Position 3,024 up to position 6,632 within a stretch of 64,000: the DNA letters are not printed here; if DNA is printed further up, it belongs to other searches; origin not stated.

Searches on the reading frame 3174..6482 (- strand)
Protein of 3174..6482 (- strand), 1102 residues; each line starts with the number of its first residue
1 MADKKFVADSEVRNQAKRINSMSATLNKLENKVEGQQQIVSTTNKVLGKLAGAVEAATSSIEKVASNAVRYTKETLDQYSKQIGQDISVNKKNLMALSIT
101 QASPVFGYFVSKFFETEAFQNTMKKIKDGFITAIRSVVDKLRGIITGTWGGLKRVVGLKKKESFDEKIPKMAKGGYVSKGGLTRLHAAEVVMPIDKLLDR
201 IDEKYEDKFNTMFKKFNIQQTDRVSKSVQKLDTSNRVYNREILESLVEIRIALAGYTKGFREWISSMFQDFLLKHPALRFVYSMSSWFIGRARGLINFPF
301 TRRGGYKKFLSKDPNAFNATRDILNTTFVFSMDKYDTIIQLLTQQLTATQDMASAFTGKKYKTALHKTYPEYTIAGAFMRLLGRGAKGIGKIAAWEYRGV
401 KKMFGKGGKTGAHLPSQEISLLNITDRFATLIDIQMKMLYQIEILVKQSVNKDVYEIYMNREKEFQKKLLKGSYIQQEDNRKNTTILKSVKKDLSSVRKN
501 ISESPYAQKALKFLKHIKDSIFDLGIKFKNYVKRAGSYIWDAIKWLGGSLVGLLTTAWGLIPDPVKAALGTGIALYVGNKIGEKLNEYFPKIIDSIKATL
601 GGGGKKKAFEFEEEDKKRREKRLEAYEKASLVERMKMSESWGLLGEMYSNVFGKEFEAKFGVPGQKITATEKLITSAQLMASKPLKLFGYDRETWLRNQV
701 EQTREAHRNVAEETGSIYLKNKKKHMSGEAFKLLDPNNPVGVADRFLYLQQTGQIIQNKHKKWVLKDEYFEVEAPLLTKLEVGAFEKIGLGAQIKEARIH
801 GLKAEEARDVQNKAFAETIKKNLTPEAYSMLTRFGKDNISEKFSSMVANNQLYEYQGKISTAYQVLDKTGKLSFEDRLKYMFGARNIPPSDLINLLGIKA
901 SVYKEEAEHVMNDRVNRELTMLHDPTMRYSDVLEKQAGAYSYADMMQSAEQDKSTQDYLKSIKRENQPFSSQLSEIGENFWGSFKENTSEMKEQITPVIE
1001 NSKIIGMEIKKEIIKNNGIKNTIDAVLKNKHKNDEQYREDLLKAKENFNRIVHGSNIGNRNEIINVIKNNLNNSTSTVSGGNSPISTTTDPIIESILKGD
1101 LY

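Call 21: search_protein_families(library=pfam, proteins=[window:3174-6482:-], max_evalue=0.001)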
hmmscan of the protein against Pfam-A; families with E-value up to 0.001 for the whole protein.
window:3174-6482:- (1102 aa): 0 families

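Call 80: search_protein_families(library=phrogs, proteins=[window:3174-6482:-], max_evalue=0.01)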
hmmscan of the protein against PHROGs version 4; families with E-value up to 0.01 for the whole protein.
window:3174-6482:- (1102 aa): 3 families
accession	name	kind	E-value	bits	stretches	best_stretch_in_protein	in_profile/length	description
phrog_15478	-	tail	0.002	17.9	1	116-200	311-398/456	tail length tape measure protein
phrog_3429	-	unknown function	0.0035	18.2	1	957-1011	85-140/158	-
phrog_4704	-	tail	0.005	16.5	1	10-128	45-120/625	tail length tape measure protein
